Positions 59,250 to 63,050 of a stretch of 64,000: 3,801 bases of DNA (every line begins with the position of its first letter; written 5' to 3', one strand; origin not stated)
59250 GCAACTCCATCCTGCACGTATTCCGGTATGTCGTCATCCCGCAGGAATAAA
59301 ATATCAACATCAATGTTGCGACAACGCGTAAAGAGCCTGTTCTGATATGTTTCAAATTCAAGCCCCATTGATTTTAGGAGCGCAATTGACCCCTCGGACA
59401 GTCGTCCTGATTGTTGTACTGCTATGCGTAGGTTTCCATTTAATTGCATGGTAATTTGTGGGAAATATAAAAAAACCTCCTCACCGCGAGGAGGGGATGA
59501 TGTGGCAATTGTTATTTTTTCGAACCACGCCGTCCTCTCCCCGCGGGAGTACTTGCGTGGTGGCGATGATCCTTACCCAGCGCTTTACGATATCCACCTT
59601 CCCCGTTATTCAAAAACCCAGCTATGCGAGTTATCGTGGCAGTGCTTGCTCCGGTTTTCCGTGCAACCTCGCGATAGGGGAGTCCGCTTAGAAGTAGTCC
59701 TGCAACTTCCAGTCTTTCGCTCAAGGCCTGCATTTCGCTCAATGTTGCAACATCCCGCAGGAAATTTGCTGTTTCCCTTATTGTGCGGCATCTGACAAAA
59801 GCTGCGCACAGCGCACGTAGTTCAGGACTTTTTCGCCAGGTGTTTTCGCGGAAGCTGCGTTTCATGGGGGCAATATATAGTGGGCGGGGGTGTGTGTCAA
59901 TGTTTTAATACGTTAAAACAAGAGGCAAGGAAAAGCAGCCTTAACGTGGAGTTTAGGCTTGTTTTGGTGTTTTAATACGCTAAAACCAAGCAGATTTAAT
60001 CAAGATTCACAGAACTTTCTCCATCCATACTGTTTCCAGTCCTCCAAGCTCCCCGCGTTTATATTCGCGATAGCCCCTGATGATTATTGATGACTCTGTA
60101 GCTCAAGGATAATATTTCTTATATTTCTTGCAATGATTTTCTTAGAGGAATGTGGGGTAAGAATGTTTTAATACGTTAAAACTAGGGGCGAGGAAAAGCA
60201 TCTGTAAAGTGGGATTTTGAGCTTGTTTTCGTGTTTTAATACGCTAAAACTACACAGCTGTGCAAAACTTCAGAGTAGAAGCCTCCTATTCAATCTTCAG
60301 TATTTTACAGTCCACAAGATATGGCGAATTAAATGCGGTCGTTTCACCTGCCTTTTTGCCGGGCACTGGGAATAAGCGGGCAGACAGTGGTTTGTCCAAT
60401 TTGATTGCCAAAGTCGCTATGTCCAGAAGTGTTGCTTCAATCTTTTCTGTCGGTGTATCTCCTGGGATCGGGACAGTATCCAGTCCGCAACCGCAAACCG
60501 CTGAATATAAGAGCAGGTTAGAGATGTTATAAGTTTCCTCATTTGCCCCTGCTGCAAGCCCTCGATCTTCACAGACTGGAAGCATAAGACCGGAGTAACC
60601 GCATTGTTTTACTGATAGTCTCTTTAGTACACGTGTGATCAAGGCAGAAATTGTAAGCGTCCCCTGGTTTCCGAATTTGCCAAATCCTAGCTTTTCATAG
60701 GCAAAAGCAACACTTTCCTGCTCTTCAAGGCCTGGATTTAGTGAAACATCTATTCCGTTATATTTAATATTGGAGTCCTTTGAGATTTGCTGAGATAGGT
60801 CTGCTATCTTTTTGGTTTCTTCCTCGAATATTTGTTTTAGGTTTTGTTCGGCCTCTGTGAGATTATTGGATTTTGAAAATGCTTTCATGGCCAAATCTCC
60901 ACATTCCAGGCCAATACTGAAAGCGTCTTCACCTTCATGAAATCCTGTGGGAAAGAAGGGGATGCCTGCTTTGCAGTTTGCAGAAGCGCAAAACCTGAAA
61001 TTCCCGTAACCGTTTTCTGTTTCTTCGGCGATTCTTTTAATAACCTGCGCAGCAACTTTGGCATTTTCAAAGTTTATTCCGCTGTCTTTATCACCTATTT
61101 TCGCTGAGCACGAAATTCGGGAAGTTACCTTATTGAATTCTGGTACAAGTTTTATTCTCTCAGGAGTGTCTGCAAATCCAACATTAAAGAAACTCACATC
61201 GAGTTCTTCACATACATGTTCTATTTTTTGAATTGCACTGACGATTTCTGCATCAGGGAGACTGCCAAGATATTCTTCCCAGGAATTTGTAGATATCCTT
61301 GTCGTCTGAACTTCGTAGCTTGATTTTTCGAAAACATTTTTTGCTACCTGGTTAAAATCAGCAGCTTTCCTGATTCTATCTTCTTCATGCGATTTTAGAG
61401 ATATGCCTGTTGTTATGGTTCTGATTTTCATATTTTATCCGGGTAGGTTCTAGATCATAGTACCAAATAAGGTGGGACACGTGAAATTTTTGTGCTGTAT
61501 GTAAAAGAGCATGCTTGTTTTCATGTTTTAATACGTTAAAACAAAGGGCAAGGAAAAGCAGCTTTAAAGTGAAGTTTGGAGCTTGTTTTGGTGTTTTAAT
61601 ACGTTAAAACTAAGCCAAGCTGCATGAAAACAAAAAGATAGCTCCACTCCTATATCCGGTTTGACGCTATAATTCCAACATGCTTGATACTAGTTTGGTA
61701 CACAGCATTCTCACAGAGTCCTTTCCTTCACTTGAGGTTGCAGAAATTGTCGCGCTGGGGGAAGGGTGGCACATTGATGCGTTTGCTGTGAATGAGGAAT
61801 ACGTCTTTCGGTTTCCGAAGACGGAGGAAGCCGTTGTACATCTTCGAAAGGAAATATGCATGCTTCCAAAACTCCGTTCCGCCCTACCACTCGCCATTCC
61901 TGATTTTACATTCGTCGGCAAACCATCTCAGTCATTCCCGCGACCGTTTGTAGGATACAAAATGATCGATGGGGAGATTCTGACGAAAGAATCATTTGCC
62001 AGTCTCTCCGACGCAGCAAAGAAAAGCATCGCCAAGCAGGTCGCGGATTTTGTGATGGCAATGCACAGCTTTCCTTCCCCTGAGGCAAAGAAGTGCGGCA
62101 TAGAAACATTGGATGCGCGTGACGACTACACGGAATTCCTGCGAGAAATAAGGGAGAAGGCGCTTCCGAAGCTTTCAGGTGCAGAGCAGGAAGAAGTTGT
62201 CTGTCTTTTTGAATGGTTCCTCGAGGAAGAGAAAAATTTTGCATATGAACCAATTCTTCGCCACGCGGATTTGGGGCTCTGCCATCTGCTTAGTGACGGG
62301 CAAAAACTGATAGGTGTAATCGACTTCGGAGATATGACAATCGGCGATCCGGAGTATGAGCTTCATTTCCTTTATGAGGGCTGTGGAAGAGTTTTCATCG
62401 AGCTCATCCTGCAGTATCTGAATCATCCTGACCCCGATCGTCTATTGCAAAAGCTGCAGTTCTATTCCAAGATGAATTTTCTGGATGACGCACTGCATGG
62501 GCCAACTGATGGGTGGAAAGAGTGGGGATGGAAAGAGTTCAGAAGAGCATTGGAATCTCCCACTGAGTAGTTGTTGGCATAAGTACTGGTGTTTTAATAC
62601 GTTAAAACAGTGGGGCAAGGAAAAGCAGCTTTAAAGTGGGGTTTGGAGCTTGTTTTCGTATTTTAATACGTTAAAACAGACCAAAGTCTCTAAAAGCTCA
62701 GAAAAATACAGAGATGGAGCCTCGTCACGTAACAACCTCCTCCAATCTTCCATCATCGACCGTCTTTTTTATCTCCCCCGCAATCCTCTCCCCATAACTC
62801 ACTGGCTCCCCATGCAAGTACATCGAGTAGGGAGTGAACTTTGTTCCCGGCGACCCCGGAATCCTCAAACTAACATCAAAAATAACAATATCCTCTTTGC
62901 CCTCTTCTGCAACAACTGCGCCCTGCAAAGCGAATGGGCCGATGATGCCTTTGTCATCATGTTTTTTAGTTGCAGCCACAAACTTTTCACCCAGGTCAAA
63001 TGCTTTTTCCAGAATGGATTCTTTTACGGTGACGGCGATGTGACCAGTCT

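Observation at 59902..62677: Four copies of an about 85-nt composite element: two identical 18-nt palindromes flanking a conserved bulged hairpin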

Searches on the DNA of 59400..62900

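Call 44: search_rna_families(source=window, start=59400, end=62900, threshold=evalue, max_evalue=5)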
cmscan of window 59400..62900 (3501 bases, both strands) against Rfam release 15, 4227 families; matches with E-value up to 5: 3.
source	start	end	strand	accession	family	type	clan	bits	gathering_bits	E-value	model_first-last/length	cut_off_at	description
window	61920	62012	+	RF03152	RAGATH-1-hammerhead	Gene; ribozyme;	-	20.5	56.3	4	1-77/77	no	RAGATH-1 hammerhead ribozyme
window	61318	61392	-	RF00410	SNORA2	Gene; snRNA; snoRNA; HACA-box;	CL00021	19.4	70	4.6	1-137/137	no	Small nucleolar RNA SNORA2/SNORA34 family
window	62588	62614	+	RF01104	SBWMV2_UPD-PKb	Cis-reg;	-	17.8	39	4.9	1-29/29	no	Pseudoknot of upstream pseudoknot domain (UPD) of the 3'UTR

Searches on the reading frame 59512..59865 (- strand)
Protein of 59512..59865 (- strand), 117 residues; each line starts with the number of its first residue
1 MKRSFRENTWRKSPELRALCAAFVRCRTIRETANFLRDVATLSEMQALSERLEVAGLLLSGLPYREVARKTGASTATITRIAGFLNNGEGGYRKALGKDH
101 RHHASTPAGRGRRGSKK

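Call 10: search_protein_families(library=pfam, proteins=[window:59512-59865:-])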
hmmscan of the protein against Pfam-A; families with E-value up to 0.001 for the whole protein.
window:59512-59865:- (117 aa): 3 families
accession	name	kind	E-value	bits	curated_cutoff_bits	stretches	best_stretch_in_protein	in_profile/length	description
PF01371.25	Trp_repressor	-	9.7e-20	70.9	27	1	16-98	3-86/88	Trp repressor protein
PF13384.12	HTH_23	-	0.00012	22.2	24.6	1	49-81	5-37/50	Homeodomain-like domain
PF13936.12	HTH_38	-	0.0005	20.2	27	0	48-80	7-39/44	Helix-turn-helix domain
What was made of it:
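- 59512..59865 (-): hisR (YerC/YecD, TrpR family), 117 aa: the predicted protein partner of the boxes. Pfam Trp_repressor 9.7e-20 (call 10).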

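Call 21: search_protein_families(library=ncbifam, proteins=[window:59512-59865:-], max_evalue=0.01)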
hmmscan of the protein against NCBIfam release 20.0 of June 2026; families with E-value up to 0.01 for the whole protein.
window:59512-59865:- (117 aa): 2 families
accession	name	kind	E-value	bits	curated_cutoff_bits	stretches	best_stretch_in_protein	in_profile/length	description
TIGR02531.1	yecD_yerC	hypoth_equivalog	6.7e-18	64.9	42.2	1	15-96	4-85/88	YerC/YecD family TrpR-related protein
TIGR01321.1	TrpR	equivalog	5.1e-07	30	67.25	1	31-86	24-80/94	trp operon repressor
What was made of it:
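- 59512..59865 (-): TIGR02531 6.7e-18 (call 21).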

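Call 46: find_homologous_proteins(query=window:59512-59865:-, max_evalue=1e-10)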
Query window:59512-59865:- (117 aa): 347 proteins with E <= 1e-10 among 384 candidates; the best 120 are listed.
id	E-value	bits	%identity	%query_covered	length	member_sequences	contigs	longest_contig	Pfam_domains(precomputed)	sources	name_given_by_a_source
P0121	2.0e-61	223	91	97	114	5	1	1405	PF01371.26,PF13936.13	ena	-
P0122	3.6e-61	222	89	97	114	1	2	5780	PF01371.26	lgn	-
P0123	6.5e-40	154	65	98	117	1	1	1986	PF01371.26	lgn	-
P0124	7.2e-39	151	62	98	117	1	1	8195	PF01371.26,PF13384.13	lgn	-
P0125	9.5e-38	147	70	88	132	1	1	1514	PF01371.26,PF13384.13,PF13936.13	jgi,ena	-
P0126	1.4e-37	146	71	88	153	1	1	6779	PF01371.26,PF13384.13,PF13936.13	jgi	jgi:TrpR-related protein YerC/YecD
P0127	1.8e-37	146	67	91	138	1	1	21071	PF01371.26,PF13384.13,PF13936.13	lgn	-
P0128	2.5e-37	146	69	88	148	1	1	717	PF01371.26,PF13384.13,PF13936.13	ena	-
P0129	1.7e-36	143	67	91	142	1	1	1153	PF01371.26,PF13384.13,PF13936.13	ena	-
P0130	2.1e-36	143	63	99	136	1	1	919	PF01371.26,PF13384.13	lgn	-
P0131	3.4e-36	142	68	88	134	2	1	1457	PF01371.26,PF13384.13,PF13936.13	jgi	jgi:TrpR-related protein YerC/YecD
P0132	4.1e-36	142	65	88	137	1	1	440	PF01371.26,PF13384.13,PF13936.13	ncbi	-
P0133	5.3e-36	141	61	98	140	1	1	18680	PF01371.26,PF13384.13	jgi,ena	-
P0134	2.0e-35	140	68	88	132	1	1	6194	PF01371.26,PF13384.13,PF13936.13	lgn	-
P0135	2.1e-35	139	68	88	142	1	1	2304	PF01371.26,PF13384.13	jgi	jgi:TrpR-related protein YerC/YecD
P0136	2.3e-35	139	67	88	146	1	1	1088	PF01371.26,PF13384.13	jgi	jgi:TrpR-related protein YerC/YecD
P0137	3.3e-35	139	61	94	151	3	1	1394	PF01371.26,PF13384.13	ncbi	-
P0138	3.4e-35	139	66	88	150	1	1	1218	PF01371.26,PF13384.13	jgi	jgi:TrpR-related protein YerC/YecD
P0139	4.6e-35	138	66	88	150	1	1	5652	PF01371.26,PF13384.13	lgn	-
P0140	5.0e-35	138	66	88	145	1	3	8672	PF01371.26,PF13384.13,PF13936.13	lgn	-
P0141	5.1e-35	138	62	92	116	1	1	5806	PF01371.26,PF13384.13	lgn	-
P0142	7.2e-35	138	63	91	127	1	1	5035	PF01371.26,PF13384.13,PF13936.13,PF13551.13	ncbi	-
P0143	1.3e-34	137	68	88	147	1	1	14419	PF01371.26,PF13384.13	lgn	-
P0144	1.5e-34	137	64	87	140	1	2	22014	PF01371.26,PF13384.13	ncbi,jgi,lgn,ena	ncbi:MAG: YerC/YecD family TrpR-related protein [Candidatus Peribacteraceae bacterium]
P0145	1.6e-34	137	66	88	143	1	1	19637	PF01371.26,PF13384.13,PF13936.13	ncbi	-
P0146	3.1e-34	136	68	88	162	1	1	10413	PF01371.26,PF13384.13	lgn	-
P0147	3.7e-34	136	65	92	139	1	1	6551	PF01371.26,PF13384.13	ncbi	-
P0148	3.8e-34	135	64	88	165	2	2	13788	PF01371.26,PF13384.13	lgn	-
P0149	3.8e-34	135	66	88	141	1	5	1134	PF01371.26,PF13384.13,PF13936.13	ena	-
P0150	3.9e-34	135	64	91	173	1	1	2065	PF01371.26,PF13384.13,PF13936.13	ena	-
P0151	5.1e-34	135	65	88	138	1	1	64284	PF01371.26,PF13384.13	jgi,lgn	-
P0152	5.3e-34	135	59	98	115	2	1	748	PF01371.26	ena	-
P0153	6.1e-34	135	64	88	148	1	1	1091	PF01371.26,PF13384.13,PF13936.13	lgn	-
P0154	6.5e-34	135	64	88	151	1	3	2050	PF01371.26,PF13384.13,PF13936.13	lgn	-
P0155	6.7e-34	135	67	88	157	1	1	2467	PF01371.26,PF13384.13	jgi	jgi:TrpR-related protein YerC/YecD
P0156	9.1e-34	134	67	88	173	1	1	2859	PF01371.26,PF13384.13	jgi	jgi:TrpR-related protein YerC/YecD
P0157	1.0e-33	134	65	88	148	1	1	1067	PF01371.26,PF13384.13,PF13936.13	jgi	jgi:TrpR-related protein YerC/YecD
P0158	1.3e-33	134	65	88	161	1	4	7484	PF01371.26,PF13384.13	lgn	-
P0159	1.4e-33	134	63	88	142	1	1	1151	PF01371.26,PF13384.13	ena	-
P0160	1.7e-33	133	63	88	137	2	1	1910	PF01371.26,PF13384.13,PF13936.13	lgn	-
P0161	1.7e-33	133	63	88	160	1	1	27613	PF01371.26,PF13384.13,PF13936.13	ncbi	-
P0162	2.0e-33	133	63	88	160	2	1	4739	PF01371.26,PF13384.13,PF13936.13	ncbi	-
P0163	2.2e-33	133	59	91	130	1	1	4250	PF01371.26,PF13384.13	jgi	jgi:TrpR-related protein YerC/YecD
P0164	2.6e-33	133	64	88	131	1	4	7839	PF01371.26,PF13384.13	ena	-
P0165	2.9e-33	133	65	88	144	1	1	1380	PF01371.26,PF13384.13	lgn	-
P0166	3.1e-33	133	64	88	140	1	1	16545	PF01371.26,PF13384.13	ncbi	-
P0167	3.3e-33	132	64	87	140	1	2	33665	PF01371.26,PF13384.13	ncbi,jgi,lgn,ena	-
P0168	3.4e-33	132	63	88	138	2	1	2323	PF01371.26,PF13384.13,PF13936.13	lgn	-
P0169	3.4e-33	132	65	88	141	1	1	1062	PF01371.26,PF13384.13,PF13936.13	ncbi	-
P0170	4.4e-33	132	65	88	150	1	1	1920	PF01371.26,PF13384.13,PF13936.13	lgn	-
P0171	5.1e-33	132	62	88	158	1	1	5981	PF01371.26,PF13384.13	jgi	jgi:TrpR-related protein YerC/YecD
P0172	5.3e-33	132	64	88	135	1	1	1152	PF01371.26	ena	-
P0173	5.9e-33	132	63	88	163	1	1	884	PF01371.26,PF13384.13,PF13936.13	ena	-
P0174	6.0e-33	132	67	88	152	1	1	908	PF01371.26,PF13384.13,PF13936.13,PF13551.13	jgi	jgi:TrpR-related protein YerC/YecD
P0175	6.8e-33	131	63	88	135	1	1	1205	PF01371.26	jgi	jgi:TrpR-related protein YerC/YecD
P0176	7.2e-33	131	63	88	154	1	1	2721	PF01371.26,PF13384.13,PF13936.13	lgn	-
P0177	7.6e-33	131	66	88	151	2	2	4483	PF01371.26,PF13384.13,PF13936.13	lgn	-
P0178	8.2e-33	131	61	95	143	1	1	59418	PF01371.26,PF13384.13,PF13936.13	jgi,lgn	-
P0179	1.0e-32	131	65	88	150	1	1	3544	PF01371.26,PF13384.13,PF13936.13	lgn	-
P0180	1.2e-32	131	63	88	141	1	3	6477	PF01371.26,PF13384.13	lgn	-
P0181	1.2e-32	131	62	88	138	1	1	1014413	PF01371.26,PF13384.13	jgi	-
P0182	1.2e-32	131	62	91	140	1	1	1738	PF01371.26,PF13384.13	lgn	-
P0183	1.2e-32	131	64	88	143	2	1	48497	PF01371.26,PF13384.13,PF13936.13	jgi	-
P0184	1.3e-32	131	63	88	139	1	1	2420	PF01371.26,PF13384.13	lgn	-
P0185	1.4e-32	130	63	91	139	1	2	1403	PF01371.26,PF13384.13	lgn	-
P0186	1.4e-32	130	62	88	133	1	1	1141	PF01371.26,PF13384.13,PF13936.13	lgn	-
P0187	1.4e-32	130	59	88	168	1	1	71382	PF01371.26,PF13384.13,PF13936.13,PF13551.13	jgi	jgi:TrpR-related protein YerC/YecD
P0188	1.5e-32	130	67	88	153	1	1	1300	PF01371.26,PF13384.13,PF13936.13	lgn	-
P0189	1.6e-32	130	59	95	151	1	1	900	PF01371.26,PF13384.13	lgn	-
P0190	1.7e-32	130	62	88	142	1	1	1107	PF01371.26,PF13384.13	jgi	jgi:TrpR-related protein YerC/YecD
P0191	1.7e-32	130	63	87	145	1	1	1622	PF01371.26,PF13384.13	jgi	jgi:TrpR-related protein YerC/YecD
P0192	1.8e-32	130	60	84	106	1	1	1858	PF01371.26,PF13384.13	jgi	jgi:TrpR-related protein YerC/YecD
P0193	2.7e-32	130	63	91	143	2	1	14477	PF01371.26,PF13384.13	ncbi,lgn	-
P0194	3.1e-32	129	64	88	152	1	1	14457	PF01371.26,PF13384.13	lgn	-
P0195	4.1e-32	129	65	88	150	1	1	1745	PF01371.26,PF13384.13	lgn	-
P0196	4.1e-32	129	60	88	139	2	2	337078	PF01371.26,PF13384.13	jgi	jgi:TrpR-related protein YerC/YecD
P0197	4.5e-32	129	62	87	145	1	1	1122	PF01371.26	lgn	-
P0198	4.5e-32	129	58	97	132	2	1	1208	PF01371.26,PF13384.13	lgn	-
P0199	4.6e-32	129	62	88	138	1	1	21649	PF01371.26,PF13384.13,PF13936.13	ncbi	-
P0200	4.8e-32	129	57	97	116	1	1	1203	PF01371.26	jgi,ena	-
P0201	4.9e-32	129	65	88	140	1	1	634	PF01371.26,PF13384.13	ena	-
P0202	4.9e-32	129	63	88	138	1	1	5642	PF01371.26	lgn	-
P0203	6.3e-32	128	64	88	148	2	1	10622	PF01371.26,PF13384.13,PF13936.13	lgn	-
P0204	6.7e-32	128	64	88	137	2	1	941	PF01371.26,PF13384.13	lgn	-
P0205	6.7e-32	128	61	91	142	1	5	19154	PF01371.26,PF13384.13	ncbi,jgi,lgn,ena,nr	ncbi:hypothetical protein A2635_00805 [Candidatus Peribacteria bacterium RIFCSPHIGHO2_01_FULL_51_9]|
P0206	6.9e-32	128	63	88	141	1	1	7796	PF01371.26,PF13384.13,PF13936.13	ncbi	-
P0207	7.1e-32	128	62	88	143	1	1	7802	PF01371.26,PF13384.13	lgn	-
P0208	7.9e-32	128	64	88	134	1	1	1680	PF01371.26,PF13384.13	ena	-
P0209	9.2e-32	128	62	88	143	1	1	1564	PF01371.26,PF13384.13,PF13936.13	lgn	-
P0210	9.8e-32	128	58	96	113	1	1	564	PF01371.26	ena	-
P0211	1.0e-31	128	61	88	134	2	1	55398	PF01371.26,PF13384.13,PF13936.13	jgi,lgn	jgi:TrpR-related protein YerC/YecD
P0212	1.0e-31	128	61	91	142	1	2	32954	PF01371.26,PF13384.13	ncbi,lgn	-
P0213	1.1e-31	128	64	88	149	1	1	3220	PF01371.26,PF13384.13,PF13936.13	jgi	-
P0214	1.1e-31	128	64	87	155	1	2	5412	PF01371.26,PF13384.13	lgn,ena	-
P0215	1.4e-31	127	62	88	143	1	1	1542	PF01371.26,PF13384.13,PF13936.13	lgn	-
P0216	1.4e-31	127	61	88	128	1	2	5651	PF01371.26,PF13384.13,PF13936.13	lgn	-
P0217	1.5e-31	127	63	88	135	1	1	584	PF01371.26,PF13384.13,PF13936.13,PF13551.13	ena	-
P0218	1.6e-31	127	62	88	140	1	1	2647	PF01371.26,PF13384.13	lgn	-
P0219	1.9e-31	127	62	87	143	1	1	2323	PF01371.26,PF13384.13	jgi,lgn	jgi:TrpR-related protein YerC/YecD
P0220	2.0e-31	127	55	92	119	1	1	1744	PF01371.26,PF13384.13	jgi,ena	-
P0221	2.0e-31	127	62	88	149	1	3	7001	PF01371.26,PF13384.13,PF13936.13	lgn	-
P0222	2.0e-31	127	62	88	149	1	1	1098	PF01371.26,PF13384.13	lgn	-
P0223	2.1e-31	127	56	97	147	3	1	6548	PF01371.26,PF13384.13,PF13936.13,PF13551.13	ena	-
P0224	2.5e-31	126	63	88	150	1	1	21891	PF01371.26,PF13384.13,PF13936.13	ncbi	-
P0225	2.6e-31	126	63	88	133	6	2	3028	PF01371.26,PF13384.13,PF13936.13,PF13551.13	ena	-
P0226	2.7e-31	126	64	88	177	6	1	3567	PF01371.26,PF13384.13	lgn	-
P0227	2.8e-31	126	60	88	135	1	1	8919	PF01371.26,PF13384.13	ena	-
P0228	3.6e-31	126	63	88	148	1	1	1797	PF01371.26,PF13384.13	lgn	-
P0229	3.7e-31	126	63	88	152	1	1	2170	PF01371.26,PF13384.13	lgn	-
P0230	4.1e-31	126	61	92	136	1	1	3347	PF01371.26,PF13384.13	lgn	-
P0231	4.3e-31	126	62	91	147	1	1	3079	PF01371.26,PF13384.13,PF13936.13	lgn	-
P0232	4.4e-31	126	61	88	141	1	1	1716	PF01371.26,PF13384.13,PF13936.13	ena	-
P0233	4.6e-31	126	63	91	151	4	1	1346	PF01371.26,PF13384.13,PF13936.13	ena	-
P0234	5.4e-31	125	62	88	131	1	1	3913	PF01371.26,PF13384.13,PF13936.13,PF13551.13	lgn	-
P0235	6.3e-31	125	61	88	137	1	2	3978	PF01371.26,PF13384.13,PF13936.13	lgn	-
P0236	6.7e-31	125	61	88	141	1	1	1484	PF01371.26,PF13384.13,PF13936.13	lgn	-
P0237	7.6e-31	125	62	88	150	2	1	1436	PF01371.26,PF13384.13,PF13936.13,PF13551.13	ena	-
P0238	9.0e-31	125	61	88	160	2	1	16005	PF01371.26,PF13384.13,PF13936.13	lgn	-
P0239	9.4e-31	125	61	88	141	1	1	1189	PF01371.26,PF13384.13,PF13936.13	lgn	-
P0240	9.6e-31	125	54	93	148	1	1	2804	PF01371.26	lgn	-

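Call 48: find_encoding_contigs(protein=P0122, flank=10000, max_places=4)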
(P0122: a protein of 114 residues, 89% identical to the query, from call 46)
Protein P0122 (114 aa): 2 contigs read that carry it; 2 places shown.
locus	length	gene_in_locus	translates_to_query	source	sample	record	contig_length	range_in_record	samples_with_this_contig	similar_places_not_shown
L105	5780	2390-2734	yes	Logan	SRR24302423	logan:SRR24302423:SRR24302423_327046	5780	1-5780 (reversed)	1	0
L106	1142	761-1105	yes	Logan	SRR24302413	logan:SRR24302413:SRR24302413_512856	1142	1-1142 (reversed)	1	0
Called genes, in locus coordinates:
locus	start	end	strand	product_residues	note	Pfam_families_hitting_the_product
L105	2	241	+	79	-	?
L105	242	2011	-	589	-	PF00664:ABC_membrane, PF02463:SMC_N (weak), PF00005:ABC_tran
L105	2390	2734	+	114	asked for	PF01371:Trp_repressor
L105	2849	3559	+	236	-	PF01502:PRA-CH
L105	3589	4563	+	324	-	PF01634:HisG, PF08029:HisG_C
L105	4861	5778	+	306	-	?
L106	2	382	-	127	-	?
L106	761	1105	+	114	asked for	PF01371:Trp_repressor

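Call 49: find_encoding_contigs(protein=P0121, flank=10000, max_places=6)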
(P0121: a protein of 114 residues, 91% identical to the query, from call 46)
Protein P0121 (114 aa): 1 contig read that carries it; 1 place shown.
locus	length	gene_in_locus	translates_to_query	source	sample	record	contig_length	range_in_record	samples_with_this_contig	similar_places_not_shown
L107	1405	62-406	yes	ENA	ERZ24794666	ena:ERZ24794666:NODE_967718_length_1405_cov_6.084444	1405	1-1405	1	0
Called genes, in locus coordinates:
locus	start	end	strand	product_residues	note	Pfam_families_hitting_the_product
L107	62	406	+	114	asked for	PF01371:Trp_repressor, PF13936:HTH_38 (faint)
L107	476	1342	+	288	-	PF01634:HisG, PF08029:HisG_C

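Call 58: search_solved_structures(query=window:59512-59865:-, max_evalue=0.01, show_alignments=1)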
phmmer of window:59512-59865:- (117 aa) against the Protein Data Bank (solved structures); distinct sequences matched with E-value up to 0.01: 3.
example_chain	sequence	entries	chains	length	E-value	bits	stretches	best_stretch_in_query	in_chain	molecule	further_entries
3g1c_A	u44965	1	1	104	1.4e-13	54.7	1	12-95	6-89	The TrpR like protein from Eubacterium eligens ATCC 27750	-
3frw_A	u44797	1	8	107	8.6e-13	52.2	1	15-97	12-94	Putative Trp repressor protein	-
3kor_A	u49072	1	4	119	6.1e-10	43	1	19-96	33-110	Possible Trp repressor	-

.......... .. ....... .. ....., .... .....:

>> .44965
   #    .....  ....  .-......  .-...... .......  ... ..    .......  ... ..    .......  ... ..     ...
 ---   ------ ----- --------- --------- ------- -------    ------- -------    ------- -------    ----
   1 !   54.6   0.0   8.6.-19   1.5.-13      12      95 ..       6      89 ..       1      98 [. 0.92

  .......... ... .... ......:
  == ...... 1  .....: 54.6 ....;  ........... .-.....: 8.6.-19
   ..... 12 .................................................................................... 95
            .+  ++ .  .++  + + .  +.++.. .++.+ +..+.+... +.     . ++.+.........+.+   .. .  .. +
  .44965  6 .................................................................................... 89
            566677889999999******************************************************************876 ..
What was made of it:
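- On HisR (YerC) operator: ORF 59512-59865 (-): Pfam PF01371 9.7e-20, TIGR02531 6.7e-18, PDB 3G1C 1.4e-13 (calls 10, 21, 58).
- The window protein is a HisR-type protein (calls 10, 21, 58).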

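Call 63: find_encoding_contigs(protein=P0124, flank=6000, max_places=2)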
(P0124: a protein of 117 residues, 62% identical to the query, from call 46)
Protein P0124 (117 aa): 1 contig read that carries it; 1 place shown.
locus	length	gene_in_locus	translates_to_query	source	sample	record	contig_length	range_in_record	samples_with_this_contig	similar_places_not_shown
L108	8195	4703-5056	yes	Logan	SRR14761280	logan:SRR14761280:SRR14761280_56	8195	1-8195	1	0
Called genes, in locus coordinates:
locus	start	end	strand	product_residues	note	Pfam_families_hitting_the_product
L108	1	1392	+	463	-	?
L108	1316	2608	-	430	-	PF00155:Aminotran_1_2, PF01041:DegT_DnrJ_EryC1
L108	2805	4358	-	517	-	PF08245:Mur_ligase_M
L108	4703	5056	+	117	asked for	PF01371:Trp_repressor, PF13384:HTH_23 (weak)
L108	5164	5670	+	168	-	PF01502:PRA-CH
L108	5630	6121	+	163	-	-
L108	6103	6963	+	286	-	PF01634:HisG, PF08029:HisG_C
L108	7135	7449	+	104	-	-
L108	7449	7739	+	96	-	-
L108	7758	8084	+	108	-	PF11969:DcpS_C, PF01230:HIT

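Call 64: find_encoding_contigs(protein=P0127, flank=6000, max_places=2)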
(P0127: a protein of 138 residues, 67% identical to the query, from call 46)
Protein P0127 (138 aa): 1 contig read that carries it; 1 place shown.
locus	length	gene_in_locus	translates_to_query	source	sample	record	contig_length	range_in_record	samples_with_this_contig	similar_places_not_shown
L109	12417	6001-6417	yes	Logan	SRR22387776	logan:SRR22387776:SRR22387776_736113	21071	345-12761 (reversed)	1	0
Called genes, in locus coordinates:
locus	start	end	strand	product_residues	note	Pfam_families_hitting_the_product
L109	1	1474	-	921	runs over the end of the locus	PF13328:HD_4, PF01966:HD, PF04607:RelA_SpoT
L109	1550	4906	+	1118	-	PF13328:HD_4, PF04607:RelA_SpoT (weak), PF19296:RelA_AH (weak)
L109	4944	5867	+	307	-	-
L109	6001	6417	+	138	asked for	PF01371:Trp_repressor, PF13384:HTH_23 (weak), PF13936:HTH_38 (weak)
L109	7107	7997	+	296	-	PF01634:HisG, PF08029:HisG_C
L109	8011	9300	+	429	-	PF00815:Histidinol_dh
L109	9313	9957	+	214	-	PF00475:IGPD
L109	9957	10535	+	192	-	PF00117:GATase, PF01174:SNO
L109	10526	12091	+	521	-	PF00977:His_biosynth, PF01884:PcrB (faint), PF00290:Trp_syntA (faint), PF00478:IMPDH (faint), PF01180:DHO_dh (faint), PF02581:TMP-TENI (faint), PF00977:His_biosynth, PF01207:Dus (weak), +2 more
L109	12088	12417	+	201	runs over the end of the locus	PF01502:PRA-CH, PF01503:PRA-PH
